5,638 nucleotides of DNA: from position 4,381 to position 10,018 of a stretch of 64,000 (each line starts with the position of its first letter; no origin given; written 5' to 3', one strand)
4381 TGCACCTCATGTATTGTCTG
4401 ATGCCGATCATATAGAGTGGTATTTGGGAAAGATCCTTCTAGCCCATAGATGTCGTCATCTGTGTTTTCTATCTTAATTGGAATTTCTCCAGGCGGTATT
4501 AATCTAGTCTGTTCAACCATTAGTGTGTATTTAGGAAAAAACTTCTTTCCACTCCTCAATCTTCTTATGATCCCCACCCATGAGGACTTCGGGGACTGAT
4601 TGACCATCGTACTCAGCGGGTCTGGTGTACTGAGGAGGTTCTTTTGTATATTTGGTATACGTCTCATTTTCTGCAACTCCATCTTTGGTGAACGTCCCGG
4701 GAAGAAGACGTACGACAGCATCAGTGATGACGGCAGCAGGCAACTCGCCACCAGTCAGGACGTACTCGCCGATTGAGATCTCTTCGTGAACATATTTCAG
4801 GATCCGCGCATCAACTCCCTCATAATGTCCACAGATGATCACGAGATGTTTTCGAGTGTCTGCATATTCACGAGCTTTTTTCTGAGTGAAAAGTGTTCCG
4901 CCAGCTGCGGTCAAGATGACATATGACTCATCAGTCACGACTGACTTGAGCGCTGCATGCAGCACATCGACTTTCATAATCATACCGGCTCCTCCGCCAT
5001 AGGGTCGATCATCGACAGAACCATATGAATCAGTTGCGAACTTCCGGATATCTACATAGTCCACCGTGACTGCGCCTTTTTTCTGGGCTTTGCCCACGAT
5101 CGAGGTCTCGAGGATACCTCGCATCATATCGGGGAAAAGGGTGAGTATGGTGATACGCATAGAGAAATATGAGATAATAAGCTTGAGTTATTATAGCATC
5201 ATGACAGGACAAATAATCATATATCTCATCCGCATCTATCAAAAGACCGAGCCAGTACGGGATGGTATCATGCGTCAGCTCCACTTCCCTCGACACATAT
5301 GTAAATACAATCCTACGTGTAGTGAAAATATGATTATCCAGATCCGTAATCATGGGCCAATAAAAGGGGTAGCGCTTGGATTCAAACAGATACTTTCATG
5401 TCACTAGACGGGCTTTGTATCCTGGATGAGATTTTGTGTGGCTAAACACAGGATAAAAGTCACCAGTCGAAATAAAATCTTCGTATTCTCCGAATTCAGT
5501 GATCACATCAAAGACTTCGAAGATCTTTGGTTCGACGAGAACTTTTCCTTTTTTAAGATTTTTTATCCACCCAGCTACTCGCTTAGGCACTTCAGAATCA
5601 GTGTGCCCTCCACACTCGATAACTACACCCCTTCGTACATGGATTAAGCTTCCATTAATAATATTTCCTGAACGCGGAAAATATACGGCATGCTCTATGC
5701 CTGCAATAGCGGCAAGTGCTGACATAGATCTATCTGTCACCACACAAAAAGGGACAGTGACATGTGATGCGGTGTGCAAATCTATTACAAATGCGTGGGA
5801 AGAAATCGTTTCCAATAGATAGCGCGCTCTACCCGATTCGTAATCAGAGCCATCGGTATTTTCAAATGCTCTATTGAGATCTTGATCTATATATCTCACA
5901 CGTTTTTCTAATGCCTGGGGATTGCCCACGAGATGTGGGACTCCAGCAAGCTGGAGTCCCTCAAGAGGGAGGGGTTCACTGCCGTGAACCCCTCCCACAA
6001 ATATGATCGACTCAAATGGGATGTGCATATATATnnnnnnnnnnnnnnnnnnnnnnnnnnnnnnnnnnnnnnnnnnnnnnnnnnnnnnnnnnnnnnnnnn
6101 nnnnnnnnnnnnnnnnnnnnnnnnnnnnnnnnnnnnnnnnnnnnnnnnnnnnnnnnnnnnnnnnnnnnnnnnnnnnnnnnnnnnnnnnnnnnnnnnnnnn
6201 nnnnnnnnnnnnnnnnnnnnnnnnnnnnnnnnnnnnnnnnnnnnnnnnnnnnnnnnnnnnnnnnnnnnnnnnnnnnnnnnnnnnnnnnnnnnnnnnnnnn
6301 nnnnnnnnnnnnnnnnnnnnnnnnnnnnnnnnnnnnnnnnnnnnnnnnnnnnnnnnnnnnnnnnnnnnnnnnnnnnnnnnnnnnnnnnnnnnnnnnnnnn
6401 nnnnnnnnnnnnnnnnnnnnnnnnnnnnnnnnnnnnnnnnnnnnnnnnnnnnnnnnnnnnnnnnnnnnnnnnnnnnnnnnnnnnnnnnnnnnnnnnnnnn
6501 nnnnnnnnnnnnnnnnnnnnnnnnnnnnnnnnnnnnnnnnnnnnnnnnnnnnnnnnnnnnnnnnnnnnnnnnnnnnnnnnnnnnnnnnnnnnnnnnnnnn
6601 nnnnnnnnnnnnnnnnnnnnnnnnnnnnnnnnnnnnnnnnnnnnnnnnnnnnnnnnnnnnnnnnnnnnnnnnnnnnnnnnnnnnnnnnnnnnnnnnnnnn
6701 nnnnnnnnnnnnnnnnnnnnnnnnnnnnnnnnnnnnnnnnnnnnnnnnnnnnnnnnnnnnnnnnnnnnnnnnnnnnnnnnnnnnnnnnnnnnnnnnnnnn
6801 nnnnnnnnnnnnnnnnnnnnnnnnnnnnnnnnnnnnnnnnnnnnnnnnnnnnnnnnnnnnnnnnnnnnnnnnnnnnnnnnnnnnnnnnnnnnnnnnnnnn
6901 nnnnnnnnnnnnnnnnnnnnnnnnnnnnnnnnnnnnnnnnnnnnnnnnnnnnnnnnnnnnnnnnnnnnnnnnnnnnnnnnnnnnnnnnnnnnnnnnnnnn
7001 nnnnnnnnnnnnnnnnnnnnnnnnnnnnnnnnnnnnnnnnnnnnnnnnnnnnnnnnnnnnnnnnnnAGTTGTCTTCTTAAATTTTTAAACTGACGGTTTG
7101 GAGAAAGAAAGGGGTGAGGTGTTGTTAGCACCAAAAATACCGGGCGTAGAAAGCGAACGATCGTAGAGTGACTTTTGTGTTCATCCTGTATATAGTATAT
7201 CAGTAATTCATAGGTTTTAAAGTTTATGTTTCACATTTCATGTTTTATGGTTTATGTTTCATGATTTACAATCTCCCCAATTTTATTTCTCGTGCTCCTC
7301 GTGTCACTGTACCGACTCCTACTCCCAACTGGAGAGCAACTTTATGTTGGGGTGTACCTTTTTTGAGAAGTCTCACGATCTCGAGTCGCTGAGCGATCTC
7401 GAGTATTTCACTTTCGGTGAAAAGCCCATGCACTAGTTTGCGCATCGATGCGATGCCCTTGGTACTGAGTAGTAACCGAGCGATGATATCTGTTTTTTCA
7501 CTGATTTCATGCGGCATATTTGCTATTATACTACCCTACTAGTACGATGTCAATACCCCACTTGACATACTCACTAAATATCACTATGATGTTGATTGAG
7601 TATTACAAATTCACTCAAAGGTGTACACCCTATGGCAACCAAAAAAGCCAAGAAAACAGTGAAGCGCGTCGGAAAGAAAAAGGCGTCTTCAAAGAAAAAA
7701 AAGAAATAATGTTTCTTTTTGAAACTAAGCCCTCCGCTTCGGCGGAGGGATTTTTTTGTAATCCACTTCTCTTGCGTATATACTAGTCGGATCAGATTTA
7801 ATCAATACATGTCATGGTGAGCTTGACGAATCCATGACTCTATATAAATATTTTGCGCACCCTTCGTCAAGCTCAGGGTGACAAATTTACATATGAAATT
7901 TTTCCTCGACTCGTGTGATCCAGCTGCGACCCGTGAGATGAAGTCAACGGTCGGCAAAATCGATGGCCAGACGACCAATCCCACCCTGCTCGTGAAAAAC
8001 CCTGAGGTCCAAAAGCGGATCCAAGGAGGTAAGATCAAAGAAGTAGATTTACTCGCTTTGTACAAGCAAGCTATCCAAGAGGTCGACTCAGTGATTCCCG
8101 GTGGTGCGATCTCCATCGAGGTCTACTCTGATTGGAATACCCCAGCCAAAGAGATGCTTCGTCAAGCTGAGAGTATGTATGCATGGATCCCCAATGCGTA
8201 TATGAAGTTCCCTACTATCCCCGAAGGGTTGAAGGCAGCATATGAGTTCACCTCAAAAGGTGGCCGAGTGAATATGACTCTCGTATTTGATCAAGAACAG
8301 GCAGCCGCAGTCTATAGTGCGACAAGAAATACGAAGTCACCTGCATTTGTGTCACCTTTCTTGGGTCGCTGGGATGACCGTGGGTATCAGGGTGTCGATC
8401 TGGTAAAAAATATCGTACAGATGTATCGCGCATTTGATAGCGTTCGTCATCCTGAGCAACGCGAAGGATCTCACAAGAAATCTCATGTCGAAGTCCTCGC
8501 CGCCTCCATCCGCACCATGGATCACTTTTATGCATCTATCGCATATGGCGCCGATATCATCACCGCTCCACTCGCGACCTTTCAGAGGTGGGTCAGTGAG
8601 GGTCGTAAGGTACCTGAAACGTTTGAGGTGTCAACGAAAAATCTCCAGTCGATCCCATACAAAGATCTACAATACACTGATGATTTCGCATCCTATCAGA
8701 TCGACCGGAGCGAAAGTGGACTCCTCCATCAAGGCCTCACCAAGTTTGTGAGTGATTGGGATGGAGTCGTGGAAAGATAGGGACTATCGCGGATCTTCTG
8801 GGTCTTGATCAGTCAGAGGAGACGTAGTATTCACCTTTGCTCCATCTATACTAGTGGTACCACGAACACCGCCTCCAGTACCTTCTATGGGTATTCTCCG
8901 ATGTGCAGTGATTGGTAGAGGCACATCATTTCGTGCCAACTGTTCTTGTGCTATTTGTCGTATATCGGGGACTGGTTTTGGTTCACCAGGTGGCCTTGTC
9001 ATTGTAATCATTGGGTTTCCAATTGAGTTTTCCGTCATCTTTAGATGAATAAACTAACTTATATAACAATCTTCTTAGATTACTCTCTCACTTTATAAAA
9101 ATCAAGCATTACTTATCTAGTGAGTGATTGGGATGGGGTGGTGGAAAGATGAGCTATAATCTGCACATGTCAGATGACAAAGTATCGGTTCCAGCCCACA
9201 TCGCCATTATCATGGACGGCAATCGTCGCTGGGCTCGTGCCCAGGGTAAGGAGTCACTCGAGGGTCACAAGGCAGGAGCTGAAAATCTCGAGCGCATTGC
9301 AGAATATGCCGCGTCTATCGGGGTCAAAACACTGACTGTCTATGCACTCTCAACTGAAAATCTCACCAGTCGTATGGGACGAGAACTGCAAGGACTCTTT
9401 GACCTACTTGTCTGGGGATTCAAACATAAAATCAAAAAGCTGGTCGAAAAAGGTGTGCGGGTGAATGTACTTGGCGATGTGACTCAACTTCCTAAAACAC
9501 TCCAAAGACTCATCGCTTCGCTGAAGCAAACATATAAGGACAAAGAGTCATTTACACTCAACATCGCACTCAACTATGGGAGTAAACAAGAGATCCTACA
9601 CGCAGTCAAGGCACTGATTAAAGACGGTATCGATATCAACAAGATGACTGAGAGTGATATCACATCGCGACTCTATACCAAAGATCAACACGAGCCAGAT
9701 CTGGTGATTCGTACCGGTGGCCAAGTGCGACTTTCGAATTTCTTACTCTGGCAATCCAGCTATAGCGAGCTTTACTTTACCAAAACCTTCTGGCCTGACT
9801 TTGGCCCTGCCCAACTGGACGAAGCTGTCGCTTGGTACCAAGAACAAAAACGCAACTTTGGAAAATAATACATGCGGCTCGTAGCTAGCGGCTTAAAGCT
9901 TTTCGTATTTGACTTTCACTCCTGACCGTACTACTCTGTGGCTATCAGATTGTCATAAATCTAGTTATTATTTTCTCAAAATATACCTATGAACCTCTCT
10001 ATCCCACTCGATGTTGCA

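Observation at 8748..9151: Second case: a duplicated tal 3' end flanks a 340-bp insertion that broke an ancestral tal-uppS ATGA overlap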

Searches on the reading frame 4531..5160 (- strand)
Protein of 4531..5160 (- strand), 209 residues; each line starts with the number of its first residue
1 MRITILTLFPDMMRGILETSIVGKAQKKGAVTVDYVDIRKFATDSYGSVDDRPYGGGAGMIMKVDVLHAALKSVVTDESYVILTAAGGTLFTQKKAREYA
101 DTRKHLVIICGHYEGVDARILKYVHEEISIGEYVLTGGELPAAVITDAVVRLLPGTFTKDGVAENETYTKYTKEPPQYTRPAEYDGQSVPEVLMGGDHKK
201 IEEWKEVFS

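Call 6: search_protein_families(library=pfam, proteins=[window:4531-5160:-], max_evalue=0.01)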
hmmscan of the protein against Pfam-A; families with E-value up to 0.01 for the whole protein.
window:4531-5160:- (209 aa): 1 family
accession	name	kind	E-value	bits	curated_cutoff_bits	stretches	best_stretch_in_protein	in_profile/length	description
PF01746.26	tRNA_m1G_MT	-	1.1e-46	159.5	27.3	1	23-205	2-182/195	tRNA (Guanine-1)-methyltransferase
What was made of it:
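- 4531..5160 (-): trmD. Its 3' end (4546-4629) is the live copy of the companion case. Pfam tRNA_m1G_MT (call 6).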

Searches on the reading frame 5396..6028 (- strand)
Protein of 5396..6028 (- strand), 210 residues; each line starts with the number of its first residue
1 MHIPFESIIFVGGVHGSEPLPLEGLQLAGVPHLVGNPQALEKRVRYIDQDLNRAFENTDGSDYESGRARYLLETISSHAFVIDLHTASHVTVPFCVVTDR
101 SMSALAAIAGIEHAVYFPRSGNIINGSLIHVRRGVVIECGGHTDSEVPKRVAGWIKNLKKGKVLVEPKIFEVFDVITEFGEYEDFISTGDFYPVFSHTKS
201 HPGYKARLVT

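Call 6: search_protein_families(library=pfam, proteins=[window:5396-6028:-], max_evalue=0.01)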
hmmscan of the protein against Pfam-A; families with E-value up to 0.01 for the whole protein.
window:5396-6028:- (210 aa): 1 family
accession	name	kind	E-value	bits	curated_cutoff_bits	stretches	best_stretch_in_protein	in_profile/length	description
PF24827.1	AstE_AspA_cat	-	1e-11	45.2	25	1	33-116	42-141/192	Succinylglutamate desuccinylase/Aspartoacylase catalytic domain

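Call 16: search_protein_families(library=phrogs, proteins=[window:5396-6028:-], max_evalue=0.01)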
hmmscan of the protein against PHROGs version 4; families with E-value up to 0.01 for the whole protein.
window:5396-6028:- (210 aa): 0 families

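Call 17: search_protein_families(library=ncbifam, proteins=[window:5396-6028:-], max_evalue=0.01)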
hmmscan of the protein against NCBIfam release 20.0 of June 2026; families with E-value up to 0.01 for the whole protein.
window:5396-6028:- (210 aa): 3 families
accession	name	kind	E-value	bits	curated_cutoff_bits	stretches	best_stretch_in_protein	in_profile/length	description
NF002601.0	PRK02259.1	equivalog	1.3e-14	54.1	180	1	30-114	41-139/293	aspartoacylase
NF003706.0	PRK05324.1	subfamily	2.1e-06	27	170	1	33-77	90-137/336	succinylglutamate desuccinylase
TIGR03242.1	arg_catab_astE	equivalog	0.0001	21.8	305.65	1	33-70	82-122/319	succinylglutamate desuccinylase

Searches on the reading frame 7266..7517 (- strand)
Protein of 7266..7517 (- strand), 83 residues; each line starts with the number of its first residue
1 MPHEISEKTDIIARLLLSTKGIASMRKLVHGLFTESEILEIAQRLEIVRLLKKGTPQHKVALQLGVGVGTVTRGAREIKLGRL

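Call 6: search_protein_families(library=pfam, proteins=[window:7266-7517:-], max_evalue=0.01)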
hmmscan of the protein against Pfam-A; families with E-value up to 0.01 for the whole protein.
window:7266-7517:- (83 aa): 4 families
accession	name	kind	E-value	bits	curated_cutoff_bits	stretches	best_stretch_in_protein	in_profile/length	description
PF01371.25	Trp_repressor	-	8e-15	55.1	27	1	10-81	4-76/88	Trp repressor protein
PF13384.12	HTH_23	-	0.00013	22.1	24.6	1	41-73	4-36/50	Homeodomain-like domain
PF02796.21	HTH_7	-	0.0004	20.9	23.8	1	45-71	12-38/45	Helix-turn-helix domain of resolvase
PF13542.12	HTH_Tnp_ISL3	-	0.0096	15.8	27.4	0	47-73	20-45/51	Helix-turn-helix domain of transposase family ISL3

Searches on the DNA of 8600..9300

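Call 70: search_rna_families(source=window, start=8600, end=9300, threshold=evalue, max_evalue=1)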
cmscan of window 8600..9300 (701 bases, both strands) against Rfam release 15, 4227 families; matches with E-value up to 1: 0.
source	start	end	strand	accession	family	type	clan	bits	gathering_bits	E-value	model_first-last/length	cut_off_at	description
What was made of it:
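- On Integron cassette: No Rfam match in 8600-9300 at E<=1 (call 70).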

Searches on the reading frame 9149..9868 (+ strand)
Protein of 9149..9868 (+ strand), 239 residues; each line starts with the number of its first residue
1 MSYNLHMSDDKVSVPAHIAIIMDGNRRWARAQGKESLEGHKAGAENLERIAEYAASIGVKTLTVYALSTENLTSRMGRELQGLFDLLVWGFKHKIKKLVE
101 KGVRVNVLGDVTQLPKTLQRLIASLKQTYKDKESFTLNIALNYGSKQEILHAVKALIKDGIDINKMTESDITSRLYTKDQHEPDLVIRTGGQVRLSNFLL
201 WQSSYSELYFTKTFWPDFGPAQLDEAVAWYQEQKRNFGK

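Call 6: search_protein_families(library=pfam, proteins=[window:9149-9868:+], max_evalue=0.01)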
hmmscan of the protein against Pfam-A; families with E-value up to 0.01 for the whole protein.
window:9149-9868:+ (239 aa): 1 family
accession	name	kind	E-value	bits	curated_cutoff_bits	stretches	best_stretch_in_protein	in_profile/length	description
PF01255.24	Prenyltransf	-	3.6e-76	256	27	1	21-238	1-219/219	Putative undecaprenyl diphosphate synthase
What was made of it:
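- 9167..9868 (+): uppS (undecaprenyl-diphosphate synthase) from the start codon conserved in all relatives. The ATG at 9149 is an alternative start in this genome only. Pfam Prenyltransf, E=3.6e-76 (call 6).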
